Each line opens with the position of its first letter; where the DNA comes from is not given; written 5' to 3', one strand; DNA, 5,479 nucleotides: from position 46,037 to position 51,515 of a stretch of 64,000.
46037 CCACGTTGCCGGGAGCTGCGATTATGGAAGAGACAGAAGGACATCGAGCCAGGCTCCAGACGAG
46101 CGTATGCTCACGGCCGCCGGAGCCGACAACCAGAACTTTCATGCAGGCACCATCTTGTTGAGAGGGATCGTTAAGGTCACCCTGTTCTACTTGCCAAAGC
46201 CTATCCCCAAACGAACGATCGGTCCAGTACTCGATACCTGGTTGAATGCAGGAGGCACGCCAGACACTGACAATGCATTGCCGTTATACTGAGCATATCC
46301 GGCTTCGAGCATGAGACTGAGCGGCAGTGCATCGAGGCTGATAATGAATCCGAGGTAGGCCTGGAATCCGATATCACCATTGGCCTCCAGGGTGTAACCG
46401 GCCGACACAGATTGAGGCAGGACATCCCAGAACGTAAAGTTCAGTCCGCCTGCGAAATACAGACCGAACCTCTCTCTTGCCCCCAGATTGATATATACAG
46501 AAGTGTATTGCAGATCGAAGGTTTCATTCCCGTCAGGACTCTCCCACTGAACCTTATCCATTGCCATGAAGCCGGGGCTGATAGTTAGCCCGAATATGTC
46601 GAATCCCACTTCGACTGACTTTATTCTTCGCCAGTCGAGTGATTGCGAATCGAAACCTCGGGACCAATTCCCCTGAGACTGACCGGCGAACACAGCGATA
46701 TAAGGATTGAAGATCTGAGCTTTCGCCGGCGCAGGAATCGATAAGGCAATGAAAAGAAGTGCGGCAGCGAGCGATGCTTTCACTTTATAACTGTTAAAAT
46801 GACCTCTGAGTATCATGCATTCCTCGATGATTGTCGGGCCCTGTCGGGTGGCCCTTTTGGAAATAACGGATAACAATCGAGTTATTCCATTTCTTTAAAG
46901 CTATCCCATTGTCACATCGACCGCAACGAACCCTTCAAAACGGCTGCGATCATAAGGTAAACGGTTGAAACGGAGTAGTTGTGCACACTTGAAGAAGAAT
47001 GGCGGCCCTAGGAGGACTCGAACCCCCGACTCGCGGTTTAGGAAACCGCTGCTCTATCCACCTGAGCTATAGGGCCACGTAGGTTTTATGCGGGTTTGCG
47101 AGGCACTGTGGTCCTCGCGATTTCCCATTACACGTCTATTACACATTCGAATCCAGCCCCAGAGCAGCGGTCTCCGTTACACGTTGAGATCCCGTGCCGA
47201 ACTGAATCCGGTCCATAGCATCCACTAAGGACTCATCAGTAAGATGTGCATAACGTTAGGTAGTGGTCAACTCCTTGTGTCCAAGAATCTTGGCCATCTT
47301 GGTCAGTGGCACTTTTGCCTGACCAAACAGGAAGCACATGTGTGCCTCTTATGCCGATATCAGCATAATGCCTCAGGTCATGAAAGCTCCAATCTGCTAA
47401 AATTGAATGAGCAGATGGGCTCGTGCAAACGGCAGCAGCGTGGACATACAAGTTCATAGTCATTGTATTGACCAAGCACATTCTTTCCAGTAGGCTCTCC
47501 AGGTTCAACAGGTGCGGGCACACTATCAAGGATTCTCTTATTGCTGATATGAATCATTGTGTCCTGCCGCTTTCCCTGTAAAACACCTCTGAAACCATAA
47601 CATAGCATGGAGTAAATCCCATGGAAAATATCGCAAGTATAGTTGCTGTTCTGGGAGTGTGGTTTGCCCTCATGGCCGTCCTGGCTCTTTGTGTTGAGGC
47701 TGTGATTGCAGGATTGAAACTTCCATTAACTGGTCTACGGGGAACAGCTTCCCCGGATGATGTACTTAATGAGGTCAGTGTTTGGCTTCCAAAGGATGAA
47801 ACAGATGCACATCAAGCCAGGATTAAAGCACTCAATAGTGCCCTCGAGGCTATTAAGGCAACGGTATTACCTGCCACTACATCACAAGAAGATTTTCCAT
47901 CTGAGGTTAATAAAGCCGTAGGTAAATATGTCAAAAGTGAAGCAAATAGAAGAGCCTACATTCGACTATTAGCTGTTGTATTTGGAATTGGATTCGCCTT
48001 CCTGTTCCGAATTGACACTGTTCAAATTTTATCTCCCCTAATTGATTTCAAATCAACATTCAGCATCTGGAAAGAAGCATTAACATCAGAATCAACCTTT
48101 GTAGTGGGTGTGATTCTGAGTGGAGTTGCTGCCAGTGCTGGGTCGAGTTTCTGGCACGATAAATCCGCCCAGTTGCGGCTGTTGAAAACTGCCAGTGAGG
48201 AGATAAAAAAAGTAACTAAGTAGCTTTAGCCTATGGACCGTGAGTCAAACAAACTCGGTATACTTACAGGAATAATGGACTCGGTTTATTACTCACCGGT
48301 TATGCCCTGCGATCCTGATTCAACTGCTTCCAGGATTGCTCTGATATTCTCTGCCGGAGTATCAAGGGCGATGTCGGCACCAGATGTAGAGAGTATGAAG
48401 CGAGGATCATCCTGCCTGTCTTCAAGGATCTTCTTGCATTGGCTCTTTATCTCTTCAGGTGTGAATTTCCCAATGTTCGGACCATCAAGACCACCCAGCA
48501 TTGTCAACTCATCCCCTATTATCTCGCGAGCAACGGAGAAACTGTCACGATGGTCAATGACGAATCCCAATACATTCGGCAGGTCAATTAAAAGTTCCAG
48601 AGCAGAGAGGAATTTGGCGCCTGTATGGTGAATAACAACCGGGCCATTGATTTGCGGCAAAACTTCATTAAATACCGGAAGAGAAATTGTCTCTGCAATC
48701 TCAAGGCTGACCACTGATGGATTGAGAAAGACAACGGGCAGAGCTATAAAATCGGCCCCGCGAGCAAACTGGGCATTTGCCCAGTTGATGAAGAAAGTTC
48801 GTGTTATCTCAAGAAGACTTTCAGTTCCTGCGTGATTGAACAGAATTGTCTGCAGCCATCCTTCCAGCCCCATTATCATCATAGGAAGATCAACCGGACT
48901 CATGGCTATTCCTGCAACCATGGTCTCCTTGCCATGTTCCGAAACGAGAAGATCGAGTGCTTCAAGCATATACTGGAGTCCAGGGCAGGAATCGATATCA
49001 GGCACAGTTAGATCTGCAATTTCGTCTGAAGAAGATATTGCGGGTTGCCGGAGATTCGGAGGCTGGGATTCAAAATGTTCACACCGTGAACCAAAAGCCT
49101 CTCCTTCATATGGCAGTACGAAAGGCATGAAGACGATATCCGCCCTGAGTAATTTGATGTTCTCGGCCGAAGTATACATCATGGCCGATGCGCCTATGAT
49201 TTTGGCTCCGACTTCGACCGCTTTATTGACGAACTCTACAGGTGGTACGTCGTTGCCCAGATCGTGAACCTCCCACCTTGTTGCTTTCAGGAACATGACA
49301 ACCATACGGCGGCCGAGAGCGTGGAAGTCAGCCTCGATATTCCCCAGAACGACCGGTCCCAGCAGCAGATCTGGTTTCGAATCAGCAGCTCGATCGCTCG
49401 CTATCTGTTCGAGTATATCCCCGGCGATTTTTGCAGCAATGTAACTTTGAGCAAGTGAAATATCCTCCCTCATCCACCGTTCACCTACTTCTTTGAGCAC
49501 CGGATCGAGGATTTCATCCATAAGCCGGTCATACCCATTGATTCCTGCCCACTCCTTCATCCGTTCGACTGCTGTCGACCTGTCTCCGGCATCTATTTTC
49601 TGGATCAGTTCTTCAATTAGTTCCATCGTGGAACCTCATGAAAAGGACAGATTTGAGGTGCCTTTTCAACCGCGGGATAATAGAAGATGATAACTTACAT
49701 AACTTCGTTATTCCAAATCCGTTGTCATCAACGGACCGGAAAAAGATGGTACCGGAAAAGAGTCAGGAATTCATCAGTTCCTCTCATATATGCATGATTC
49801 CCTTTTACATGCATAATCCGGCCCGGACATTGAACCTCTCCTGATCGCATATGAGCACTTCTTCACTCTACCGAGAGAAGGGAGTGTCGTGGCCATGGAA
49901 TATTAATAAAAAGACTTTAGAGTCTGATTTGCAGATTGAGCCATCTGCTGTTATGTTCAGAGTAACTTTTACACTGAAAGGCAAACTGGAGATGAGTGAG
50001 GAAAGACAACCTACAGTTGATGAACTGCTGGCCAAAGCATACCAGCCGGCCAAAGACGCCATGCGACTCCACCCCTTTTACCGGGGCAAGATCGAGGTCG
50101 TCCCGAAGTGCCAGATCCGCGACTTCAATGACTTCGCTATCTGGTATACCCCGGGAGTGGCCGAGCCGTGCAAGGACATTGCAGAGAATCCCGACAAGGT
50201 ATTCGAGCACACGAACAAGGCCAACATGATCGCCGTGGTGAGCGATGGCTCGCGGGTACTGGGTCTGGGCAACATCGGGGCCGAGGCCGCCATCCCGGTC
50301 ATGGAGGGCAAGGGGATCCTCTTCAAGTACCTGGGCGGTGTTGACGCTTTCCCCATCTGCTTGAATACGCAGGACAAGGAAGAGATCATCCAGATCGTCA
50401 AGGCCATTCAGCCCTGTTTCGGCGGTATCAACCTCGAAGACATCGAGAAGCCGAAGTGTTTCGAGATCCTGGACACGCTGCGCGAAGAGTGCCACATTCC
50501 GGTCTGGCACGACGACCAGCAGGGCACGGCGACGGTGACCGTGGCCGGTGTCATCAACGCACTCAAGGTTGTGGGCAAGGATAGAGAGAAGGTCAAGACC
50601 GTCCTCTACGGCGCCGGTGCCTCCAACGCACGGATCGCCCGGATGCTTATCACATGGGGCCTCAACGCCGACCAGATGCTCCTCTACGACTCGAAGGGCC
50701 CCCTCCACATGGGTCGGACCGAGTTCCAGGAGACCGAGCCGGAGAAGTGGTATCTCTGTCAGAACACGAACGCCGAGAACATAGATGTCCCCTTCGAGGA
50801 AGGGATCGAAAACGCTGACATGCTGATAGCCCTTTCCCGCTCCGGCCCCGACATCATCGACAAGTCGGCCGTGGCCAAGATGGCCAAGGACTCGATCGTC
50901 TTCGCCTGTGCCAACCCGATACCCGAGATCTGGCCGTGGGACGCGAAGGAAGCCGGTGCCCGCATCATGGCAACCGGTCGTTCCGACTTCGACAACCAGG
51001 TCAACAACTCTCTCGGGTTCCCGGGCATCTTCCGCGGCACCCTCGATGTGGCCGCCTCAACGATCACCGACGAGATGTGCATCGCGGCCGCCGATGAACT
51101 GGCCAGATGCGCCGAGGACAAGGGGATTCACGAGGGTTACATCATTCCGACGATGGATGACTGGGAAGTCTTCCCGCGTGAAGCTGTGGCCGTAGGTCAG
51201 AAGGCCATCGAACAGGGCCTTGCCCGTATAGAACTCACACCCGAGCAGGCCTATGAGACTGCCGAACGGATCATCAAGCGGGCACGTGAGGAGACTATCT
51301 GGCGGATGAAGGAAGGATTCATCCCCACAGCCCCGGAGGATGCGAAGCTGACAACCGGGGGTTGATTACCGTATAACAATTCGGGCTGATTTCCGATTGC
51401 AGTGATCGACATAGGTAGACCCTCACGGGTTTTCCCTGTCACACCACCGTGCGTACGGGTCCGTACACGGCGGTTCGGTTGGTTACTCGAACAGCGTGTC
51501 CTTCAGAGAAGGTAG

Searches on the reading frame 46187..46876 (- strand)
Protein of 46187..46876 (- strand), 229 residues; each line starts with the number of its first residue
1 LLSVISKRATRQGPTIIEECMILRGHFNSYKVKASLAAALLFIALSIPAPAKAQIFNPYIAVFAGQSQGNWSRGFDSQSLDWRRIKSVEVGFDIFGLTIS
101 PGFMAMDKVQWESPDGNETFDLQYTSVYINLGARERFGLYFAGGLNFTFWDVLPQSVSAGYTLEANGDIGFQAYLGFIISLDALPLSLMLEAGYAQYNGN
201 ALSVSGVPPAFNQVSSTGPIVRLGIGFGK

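Call 107: search_protein_families(library=pfam, proteins=[window:46187-46876:-], max_evalue=0.0001)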
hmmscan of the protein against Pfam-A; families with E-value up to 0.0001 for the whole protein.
window:46187-46876:- (229 aa): 1 family
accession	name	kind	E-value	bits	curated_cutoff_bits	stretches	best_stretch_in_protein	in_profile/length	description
PF13505.12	OMP_b-brl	-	2.4e-05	25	28.7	1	37-185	1-143/175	Outer membrane protein beta-barrel domain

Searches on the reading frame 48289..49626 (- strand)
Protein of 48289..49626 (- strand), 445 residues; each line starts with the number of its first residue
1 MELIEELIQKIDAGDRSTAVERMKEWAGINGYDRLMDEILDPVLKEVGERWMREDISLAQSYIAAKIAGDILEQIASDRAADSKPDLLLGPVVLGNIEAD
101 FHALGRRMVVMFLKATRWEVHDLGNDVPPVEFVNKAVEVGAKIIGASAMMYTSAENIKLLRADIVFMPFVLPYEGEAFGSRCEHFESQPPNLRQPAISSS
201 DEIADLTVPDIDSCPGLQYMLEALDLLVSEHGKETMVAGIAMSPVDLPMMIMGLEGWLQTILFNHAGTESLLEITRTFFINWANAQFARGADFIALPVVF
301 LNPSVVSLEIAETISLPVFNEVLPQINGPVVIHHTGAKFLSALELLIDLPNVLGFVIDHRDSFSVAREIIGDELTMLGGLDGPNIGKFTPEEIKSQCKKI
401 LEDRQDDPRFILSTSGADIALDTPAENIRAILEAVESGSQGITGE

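Call 107: search_protein_families(library=pfam, proteins=[window:48289-49626:-], max_evalue=0.0001)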
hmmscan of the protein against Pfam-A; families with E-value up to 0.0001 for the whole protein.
window:48289-49626:- (445 aa): 3 families
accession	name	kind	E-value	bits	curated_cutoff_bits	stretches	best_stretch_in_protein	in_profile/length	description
PF01208.23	URO-D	-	1.1e-40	140.1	23.9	1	148-436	51-344/346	Uroporphyrinogen decarboxylase (URO-D)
PF02310.24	B12-binding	-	7.3e-11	42.4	32.1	1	92-158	3-69/121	B12 binding domain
PF02607.22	B12-binding_2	-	5.2e-07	30.2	23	1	3-72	1-70/74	B12 binding domain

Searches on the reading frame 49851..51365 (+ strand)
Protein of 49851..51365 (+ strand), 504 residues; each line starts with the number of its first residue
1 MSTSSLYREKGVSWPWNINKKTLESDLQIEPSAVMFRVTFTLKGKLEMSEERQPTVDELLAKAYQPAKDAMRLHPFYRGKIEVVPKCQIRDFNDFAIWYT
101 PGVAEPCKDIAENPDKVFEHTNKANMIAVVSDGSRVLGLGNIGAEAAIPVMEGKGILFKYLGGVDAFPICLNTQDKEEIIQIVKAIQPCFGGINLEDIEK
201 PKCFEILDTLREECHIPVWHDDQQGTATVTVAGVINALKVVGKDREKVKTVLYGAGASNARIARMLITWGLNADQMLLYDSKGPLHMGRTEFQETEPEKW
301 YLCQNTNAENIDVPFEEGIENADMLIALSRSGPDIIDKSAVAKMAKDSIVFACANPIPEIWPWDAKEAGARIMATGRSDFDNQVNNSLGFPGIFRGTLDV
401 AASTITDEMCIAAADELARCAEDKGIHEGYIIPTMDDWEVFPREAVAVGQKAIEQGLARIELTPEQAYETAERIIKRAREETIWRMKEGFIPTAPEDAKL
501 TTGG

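Call 107: search_protein_families(library=pfam, proteins=[window:49851-51365:+], max_evalue=0.0001)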
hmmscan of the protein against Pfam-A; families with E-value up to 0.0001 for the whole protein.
window:49851-51365:+ (504 aa): 2 families
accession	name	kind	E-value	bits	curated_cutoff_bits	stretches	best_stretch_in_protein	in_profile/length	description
PF00390.24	malic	-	1.3e-29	103.7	23.1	1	79-211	2-182/182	Malic enzyme, N-terminal domain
PF03949.21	Malic_M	-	2e-19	70.4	23.5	1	224-449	2-254/258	Malic enzyme, NAD binding domain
